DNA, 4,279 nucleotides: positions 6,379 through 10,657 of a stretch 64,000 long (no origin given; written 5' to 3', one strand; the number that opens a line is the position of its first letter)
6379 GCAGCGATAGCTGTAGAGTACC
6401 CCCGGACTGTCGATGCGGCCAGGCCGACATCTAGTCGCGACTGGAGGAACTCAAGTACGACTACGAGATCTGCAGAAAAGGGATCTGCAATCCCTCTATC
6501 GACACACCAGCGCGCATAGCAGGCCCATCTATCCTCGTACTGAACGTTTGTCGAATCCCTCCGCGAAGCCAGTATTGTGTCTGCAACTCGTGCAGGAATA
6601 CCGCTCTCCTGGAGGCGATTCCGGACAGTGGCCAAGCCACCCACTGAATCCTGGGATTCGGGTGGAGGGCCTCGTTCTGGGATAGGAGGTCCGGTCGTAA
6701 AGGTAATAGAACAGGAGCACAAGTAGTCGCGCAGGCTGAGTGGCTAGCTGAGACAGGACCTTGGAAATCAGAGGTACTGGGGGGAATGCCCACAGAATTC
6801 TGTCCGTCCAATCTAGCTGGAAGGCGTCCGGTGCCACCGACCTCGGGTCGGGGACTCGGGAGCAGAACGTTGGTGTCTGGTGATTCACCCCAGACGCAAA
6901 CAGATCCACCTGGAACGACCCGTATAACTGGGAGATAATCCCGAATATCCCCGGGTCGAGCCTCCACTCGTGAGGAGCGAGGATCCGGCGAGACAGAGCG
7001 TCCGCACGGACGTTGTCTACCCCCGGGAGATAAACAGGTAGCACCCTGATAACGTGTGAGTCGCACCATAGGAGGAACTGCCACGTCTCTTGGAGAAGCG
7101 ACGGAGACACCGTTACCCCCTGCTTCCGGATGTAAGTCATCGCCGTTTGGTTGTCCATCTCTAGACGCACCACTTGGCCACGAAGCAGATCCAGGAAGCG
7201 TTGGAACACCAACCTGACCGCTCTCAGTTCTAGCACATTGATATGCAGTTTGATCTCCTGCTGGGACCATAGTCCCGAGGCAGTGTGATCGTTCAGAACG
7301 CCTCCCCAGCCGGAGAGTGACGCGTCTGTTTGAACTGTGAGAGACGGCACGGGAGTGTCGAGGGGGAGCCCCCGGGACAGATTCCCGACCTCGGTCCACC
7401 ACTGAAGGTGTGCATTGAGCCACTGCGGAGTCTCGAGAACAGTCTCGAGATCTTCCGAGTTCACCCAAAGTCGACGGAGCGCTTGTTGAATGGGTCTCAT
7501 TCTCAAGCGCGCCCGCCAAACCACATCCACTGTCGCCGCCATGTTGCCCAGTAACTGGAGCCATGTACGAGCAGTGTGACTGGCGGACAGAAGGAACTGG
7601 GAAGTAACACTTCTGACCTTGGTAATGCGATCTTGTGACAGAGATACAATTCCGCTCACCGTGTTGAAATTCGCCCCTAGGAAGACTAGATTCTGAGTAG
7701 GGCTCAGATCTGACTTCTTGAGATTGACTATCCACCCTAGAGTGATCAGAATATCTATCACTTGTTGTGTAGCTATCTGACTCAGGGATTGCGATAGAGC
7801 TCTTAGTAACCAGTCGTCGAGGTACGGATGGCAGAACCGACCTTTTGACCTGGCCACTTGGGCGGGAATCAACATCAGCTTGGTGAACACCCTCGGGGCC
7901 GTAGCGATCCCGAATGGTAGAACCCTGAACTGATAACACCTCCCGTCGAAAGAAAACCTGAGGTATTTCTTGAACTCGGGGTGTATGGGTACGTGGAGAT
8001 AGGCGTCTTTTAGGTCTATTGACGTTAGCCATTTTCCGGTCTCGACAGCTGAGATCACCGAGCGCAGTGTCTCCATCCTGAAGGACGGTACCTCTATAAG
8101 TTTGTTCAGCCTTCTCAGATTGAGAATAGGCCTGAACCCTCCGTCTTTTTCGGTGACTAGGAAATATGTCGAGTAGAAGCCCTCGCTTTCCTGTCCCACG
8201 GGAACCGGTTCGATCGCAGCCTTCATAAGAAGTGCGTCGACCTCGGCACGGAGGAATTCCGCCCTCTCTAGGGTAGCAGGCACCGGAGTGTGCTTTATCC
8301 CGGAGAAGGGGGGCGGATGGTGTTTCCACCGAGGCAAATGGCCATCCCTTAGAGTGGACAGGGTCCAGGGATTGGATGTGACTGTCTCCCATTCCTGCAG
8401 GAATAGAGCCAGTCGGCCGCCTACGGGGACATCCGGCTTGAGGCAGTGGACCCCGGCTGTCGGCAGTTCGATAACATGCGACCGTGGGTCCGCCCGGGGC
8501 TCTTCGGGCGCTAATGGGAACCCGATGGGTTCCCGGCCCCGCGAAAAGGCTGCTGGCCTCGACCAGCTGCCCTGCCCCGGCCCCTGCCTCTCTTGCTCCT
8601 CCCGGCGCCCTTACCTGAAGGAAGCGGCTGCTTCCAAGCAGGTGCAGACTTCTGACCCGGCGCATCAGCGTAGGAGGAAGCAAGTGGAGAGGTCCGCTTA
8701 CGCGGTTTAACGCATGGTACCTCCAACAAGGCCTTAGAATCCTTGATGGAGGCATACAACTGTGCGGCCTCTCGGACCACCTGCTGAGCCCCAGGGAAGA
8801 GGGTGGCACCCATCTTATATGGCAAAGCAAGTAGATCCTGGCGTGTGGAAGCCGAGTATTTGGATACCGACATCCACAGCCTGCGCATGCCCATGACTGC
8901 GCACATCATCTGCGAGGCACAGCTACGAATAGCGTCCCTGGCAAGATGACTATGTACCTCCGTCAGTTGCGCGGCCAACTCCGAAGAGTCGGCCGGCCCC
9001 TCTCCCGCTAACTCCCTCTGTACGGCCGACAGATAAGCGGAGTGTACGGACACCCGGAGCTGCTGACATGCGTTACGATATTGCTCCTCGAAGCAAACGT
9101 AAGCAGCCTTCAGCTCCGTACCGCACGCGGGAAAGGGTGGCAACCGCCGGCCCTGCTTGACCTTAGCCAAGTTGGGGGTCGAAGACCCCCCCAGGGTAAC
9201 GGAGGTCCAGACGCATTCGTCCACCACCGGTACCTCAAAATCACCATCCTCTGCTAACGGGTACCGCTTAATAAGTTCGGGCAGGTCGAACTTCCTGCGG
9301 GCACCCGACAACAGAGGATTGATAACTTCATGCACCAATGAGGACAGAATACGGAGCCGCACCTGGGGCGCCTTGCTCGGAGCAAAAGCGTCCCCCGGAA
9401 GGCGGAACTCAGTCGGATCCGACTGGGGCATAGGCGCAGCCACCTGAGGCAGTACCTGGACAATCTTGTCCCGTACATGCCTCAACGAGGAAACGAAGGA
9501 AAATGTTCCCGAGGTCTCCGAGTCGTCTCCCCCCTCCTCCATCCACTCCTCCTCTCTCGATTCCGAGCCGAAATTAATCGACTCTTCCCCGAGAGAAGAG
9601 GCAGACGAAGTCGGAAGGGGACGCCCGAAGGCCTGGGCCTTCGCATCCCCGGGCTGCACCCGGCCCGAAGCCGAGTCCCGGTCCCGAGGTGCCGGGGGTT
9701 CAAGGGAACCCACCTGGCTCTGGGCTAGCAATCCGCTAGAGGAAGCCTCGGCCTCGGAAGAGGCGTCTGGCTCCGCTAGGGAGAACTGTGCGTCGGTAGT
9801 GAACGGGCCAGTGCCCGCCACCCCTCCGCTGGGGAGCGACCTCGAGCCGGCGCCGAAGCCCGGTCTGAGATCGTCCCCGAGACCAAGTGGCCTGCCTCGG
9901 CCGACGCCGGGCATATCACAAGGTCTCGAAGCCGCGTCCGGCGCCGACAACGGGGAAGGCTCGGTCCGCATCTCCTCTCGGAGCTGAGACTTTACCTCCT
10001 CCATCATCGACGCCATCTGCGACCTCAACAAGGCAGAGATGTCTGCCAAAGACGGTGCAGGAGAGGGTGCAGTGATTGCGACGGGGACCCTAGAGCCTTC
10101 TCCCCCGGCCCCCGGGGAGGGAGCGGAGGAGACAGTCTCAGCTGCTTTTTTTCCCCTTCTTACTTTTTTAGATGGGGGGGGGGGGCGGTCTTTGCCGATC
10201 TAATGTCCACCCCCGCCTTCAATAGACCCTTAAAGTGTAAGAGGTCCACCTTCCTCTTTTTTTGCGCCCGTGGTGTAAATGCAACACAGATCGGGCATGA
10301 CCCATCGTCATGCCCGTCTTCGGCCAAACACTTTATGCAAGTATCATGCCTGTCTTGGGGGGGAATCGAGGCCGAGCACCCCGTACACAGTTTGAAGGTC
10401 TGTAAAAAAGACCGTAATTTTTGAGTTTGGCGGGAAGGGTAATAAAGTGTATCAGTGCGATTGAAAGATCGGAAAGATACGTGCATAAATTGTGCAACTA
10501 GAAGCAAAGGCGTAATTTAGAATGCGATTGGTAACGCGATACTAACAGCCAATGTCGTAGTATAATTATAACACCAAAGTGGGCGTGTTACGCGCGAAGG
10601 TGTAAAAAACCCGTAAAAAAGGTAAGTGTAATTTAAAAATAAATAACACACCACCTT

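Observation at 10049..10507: A G12 homopolymer separates a Cys/His-motif ORF from gag; possible frameshift, pseudogenisation or sequencing error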

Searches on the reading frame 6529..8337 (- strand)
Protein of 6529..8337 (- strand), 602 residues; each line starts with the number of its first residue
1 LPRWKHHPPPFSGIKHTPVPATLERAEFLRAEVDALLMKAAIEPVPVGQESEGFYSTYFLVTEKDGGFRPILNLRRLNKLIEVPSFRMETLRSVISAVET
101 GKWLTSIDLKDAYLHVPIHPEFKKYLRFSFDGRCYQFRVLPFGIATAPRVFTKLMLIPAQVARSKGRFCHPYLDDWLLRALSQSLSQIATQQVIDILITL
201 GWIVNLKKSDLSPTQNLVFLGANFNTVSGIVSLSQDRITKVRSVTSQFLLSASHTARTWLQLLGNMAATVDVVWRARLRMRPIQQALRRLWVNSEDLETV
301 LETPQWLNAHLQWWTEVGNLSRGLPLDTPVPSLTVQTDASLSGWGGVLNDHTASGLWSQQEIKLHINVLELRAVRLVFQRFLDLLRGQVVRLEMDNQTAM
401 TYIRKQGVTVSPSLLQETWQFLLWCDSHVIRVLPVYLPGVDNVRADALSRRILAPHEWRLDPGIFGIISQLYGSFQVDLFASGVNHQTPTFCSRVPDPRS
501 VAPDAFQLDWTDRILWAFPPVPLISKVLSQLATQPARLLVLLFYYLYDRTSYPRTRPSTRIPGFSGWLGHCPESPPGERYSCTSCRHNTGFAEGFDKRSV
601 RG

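Call 6: search_protein_families(library=pfam, proteins=[window:6529-8337:-], max_evalue=0.1)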
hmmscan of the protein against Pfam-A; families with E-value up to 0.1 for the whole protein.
window:6529-8337:- (602 aa): 4 families
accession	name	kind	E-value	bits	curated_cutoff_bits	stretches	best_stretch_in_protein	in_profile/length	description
PF00078.32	RVT_1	-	6.6e-21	75.4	29.6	1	63-223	3-204/205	Reverse transcriptase (RNA-dependent DNA polymerase)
PF17917.7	RT_RNaseH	-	0.0015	19.1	24.8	1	333-406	6-88/105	RNase H-like domain found in reverse transcriptase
PF05869.16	Dam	-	0.011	15.9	28.1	1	458-534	12-86/169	DNA N-6-adenine-methyltransferase (Dam)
PF17919.7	RT_RNaseH_2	-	0.018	15.6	29.8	1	333-389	31-97/100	RNase H-like domain found in reverse transcriptase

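Call 27: find_homologous_proteins(query=window:6529-8337:-, max_evalue=1e-50)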
Query window:6529-8337:- (602 aa): 984 proteins with E <= 1e-50 among 8000 candidates; the best 120 are listed.
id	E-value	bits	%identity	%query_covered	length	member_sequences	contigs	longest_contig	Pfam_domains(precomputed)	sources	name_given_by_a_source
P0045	2.5e-264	896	73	90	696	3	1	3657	PF00078.33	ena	-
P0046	2.3e-252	857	68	90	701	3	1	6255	PF00078.33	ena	-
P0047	3.6e-252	856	70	90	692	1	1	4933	PF00078.33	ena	-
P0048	5.4e-208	710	63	90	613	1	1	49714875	PF00078.33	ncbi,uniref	ncbi:uncharacterized protein [Haliotis asinina]|uniref:uncharacterized protein n=1 Tax=Haliotis asin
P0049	2.8e-173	596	69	66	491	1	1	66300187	-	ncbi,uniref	ncbi:uncharacterized protein [Haliotis asinina]|uniref:uncharacterized protein n=1 Tax=Haliotis asin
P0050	8.1e-163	561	86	49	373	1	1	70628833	PF00078.33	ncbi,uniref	ncbi:uncharacterized protein [Haliotis cracherodii]|uniref:uncharacterized protein n=1 Tax=Haliotis 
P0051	1.2e-156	541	69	58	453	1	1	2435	-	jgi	jgi:hypothetical protein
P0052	4.9e-138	479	45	86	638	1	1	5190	PF00078.33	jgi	jgi:hypothetical protein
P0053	7.8e-137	475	47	87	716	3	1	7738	PF00078.33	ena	-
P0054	8.6e-136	472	82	28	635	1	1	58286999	PF00078.33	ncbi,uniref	ncbi:uncharacterized protein [Haliotis asinina]|uniref:uncharacterized protein n=1 Tax=Haliotis asin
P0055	1.5e-135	471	45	84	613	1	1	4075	PF00078.33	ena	-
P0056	1.7e-134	468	58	71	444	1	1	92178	PF00078.33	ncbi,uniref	ncbi:uncharacterized protein [Haliotis asinina]|uniref:uncharacterized protein n=1 Tax=Haliotis asin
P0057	6.2e-134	466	43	88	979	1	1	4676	PF00078.33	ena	-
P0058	1.1e-133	465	45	88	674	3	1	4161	PF00078.33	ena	-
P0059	3.2e-133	463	42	91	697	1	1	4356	PF00078.33,PF17917.8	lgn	-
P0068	1.9e-130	454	45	87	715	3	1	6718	PF00078.33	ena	-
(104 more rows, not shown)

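Call 28: find_encoding_contigs(protein=P0050, flank=10000, max_places=6)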
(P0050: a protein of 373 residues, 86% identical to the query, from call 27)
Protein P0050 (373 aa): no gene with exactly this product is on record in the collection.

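Call 29: find_encoding_contigs(protein=P0054, flank=10000, max_places=6)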
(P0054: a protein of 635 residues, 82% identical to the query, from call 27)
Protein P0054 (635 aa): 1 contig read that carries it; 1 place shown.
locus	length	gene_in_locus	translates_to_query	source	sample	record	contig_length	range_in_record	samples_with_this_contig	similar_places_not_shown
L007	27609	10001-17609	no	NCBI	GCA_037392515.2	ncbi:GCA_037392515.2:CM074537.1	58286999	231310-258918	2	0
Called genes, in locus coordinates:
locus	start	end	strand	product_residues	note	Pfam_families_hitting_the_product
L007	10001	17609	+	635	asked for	PF00078:RVT_1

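Call 30: find_encoding_contigs(protein=P0046, flank=10000, max_places=6)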
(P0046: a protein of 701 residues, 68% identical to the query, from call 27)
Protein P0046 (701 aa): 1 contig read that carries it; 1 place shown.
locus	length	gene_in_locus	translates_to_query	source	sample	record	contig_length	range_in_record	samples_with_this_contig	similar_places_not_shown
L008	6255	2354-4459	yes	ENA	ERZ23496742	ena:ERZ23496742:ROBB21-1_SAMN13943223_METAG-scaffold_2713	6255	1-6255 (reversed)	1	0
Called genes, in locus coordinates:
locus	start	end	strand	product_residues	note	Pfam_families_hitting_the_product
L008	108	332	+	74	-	-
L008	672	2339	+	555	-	PF11560:LAP2alpha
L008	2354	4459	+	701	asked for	PF00078:RVT_1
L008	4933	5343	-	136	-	-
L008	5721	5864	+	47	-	-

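Call 31: find_encoding_contigs(protein=P0047, flank=10000, max_places=6)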
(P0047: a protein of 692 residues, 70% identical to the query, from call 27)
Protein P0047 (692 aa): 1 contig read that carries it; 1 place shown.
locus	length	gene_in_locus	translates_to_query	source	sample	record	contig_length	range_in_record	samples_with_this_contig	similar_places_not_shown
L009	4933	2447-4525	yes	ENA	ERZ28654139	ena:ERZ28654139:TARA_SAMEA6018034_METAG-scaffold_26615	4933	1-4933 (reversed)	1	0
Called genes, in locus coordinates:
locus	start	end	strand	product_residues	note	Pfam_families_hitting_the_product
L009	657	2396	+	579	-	-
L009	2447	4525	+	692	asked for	PF00078:RVT_1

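Call 32: find_encoding_contigs(protein=P0045, flank=10000, max_places=6)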
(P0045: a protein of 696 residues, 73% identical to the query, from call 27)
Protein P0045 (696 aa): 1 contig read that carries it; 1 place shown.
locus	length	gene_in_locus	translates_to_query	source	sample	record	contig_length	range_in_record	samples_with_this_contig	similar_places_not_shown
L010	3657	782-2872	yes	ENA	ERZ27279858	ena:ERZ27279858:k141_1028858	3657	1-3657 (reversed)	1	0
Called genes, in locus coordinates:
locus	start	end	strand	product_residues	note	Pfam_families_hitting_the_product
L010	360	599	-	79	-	-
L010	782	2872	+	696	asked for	PF00078:RVT_1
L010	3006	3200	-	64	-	-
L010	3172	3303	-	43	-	-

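Call 73: list_cluster_members(proteins=[P0002, P0003, P0006, P0050, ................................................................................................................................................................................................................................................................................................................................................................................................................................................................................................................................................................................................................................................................, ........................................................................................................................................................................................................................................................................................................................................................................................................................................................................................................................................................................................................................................, P0017, P0013, P0011])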
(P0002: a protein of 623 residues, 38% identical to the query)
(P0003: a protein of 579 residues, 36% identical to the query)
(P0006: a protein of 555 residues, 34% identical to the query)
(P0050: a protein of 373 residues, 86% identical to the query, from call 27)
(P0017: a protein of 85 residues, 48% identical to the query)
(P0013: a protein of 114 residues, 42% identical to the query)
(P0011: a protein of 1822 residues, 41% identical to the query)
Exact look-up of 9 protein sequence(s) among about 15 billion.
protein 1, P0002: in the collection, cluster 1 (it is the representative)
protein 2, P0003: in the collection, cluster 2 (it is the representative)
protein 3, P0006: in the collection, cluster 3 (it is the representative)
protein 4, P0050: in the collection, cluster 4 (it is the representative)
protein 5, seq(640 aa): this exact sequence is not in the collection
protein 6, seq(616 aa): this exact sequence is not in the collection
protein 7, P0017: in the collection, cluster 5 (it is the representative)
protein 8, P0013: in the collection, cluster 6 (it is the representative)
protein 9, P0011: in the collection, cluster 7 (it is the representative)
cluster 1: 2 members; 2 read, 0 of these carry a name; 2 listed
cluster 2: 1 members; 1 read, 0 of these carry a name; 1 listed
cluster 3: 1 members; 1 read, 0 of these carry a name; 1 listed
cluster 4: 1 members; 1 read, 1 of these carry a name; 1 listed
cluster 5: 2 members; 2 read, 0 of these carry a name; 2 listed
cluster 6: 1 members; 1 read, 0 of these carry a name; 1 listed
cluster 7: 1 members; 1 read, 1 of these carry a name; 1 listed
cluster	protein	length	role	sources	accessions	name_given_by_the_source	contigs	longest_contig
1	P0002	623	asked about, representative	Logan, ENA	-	-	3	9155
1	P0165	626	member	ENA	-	-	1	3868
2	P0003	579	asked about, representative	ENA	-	-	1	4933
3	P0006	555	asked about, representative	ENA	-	-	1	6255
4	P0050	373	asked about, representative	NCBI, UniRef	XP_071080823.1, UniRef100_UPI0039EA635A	uncharacterized protein [Haliotis cracherodii] | uncharacterized protein n=1 Tax=Haliotis cracherodii TaxID=6455 RepID=UPI0039EA635A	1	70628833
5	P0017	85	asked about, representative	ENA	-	-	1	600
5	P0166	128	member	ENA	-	-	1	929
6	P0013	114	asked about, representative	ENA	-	-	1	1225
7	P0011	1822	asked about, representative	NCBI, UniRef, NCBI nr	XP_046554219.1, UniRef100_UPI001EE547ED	mucin-17-like [Haliotis rubra] | mucin-17-like n=1 Tax=Haliotis rubra TaxID=36100 RepID=UPI001EE547ED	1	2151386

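Call 77: find_encoding_contigs(protein=P0166, flank=3000, max_places=3)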
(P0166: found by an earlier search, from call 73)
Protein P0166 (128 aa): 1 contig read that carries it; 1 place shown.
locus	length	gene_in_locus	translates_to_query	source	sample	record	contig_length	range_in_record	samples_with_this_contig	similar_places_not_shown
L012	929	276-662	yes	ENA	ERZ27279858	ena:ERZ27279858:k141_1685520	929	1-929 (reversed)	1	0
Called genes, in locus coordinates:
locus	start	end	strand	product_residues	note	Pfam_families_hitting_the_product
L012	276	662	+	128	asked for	-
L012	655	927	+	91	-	?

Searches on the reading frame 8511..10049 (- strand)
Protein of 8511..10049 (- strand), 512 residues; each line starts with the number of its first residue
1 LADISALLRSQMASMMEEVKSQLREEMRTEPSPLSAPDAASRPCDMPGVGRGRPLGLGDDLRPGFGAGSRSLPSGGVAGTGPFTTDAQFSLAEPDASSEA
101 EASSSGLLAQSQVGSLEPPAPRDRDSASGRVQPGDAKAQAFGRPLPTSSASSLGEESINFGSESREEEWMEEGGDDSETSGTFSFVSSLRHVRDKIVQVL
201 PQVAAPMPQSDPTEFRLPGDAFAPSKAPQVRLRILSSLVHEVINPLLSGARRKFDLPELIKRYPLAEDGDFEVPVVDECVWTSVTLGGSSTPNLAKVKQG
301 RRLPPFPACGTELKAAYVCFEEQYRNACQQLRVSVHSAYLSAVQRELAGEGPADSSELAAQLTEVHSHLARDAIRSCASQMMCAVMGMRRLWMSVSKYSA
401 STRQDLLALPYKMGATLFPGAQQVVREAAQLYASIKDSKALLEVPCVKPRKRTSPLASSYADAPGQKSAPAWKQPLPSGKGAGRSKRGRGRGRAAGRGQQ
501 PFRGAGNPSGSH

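Call 6: search_protein_families(library=pfam, proteins=[window:8511-10049:-], max_evalue=0.1)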
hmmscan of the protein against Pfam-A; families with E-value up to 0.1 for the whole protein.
window:8511-10049:- (512 aa): 1 family
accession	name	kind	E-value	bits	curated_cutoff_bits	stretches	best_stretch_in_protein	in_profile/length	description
PF11560.13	LAP2alpha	-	0.00048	20.1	25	1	369-422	172-224/234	Lamina-associated polypeptide 2 alpha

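Call 24: find_encoding_contigs(protein=window:8511-10049:-, flank=10000, max_places=10)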
Protein window:8511-10049:- (512 aa): no gene with exactly this product is on record in the collection.

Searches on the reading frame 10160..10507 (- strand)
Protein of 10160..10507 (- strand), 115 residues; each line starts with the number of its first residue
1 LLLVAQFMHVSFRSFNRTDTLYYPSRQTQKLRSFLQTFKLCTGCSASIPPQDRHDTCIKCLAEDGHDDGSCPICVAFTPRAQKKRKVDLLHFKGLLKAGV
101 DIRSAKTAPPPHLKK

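Call 6: search_protein_families(library=pfam, proteins=[window:10160-10507:-], max_evalue=0.1)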
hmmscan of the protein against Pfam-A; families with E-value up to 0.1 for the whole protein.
window:10160-10507:- (115 aa): 1 family
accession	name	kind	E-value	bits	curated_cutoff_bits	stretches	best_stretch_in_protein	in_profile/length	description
PF12773.13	DZR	-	0.044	14.4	27.3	1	36-74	10-44/45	Double zinc ribbon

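Call 9: find_homologous_proteins(query=window:10160-10507:-, max_evalue=0.01)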
Query window:10160-10507:-: 7 candidates shared short words with the query, none scored E <= 0.01.

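Call 58: find_encoding_contigs(protein=window:10160-10507:-, flank=10000, max_places=10)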
Protein window:10160-10507:- (115 aa): no gene with exactly this product is on record in the collection.

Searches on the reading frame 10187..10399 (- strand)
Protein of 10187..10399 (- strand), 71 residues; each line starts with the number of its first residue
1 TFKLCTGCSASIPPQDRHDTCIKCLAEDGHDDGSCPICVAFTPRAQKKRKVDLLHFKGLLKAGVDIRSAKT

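Call 57: search_solved_structures(query=A2, max_evalue=1)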
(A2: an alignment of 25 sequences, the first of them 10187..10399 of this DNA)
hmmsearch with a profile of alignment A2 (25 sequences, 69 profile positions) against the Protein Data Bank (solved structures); distinct sequences matched with E-value up to 1: 9.
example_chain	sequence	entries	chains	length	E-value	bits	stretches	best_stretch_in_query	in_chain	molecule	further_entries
7mnp_B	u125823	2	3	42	0.038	16.9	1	15-41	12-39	E3 SUMO-protein ligase RanBP2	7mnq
7ela_B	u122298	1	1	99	0.55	13.1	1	4-40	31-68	RING finger protein Z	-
5i72_A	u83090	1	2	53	0.64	12.9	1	5-40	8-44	RING finger protein Z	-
2l4l_A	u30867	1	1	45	0.68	12.8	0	22-37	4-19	HIV-1 nucleocapsid protein NCp7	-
1bj6_A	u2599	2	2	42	0.72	12.8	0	22-37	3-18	NUCLEOCAPSID PROTEIN 7 | GAG POLYPROTEIN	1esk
2exf_A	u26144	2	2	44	0.73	12.7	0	22-37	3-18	Nucleocapsid protein* (NC*) | HIV-1 nucleocapsid protein NCp7(12-55)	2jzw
1a1t_A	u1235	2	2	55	0.75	12.7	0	22-38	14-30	NUCLEOCAPSID PROTEIN | HIV-1 NUCLEOCAPSID PROTEIN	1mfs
2m3z_A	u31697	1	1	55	0.75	12.7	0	22-38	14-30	NUCLEOCAPSID PROTEIN P7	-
1f6u_A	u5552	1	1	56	0.79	12.6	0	22-38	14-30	HIV-1 NUCLEOCAPSID PROTEIN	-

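Call 65: predict_structure(alignment_id=A2)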
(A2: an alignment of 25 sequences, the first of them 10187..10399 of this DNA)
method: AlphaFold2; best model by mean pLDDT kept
length: 71 residues; sequences in the alignment: 25
mean_pLDDT: 89.2   pTM: 0.71
mean pLDDT of the five models: 89.2, 89.1, 88.8, 87.1, 85.2
residues with pLDDT >= 90: 54; 70-90: 9; 50-70: 7; < 50: 1
segments of 3 or more residues with pLDDT < 50: none
pLDDT, mean of each block of 10 residues (from residue 1): 92 92 94 94 94 93 69 49
secondary structure, 60 per line:
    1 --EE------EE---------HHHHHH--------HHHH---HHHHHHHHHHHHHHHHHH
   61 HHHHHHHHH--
elements in order: H22-27 H36-39 H43-69
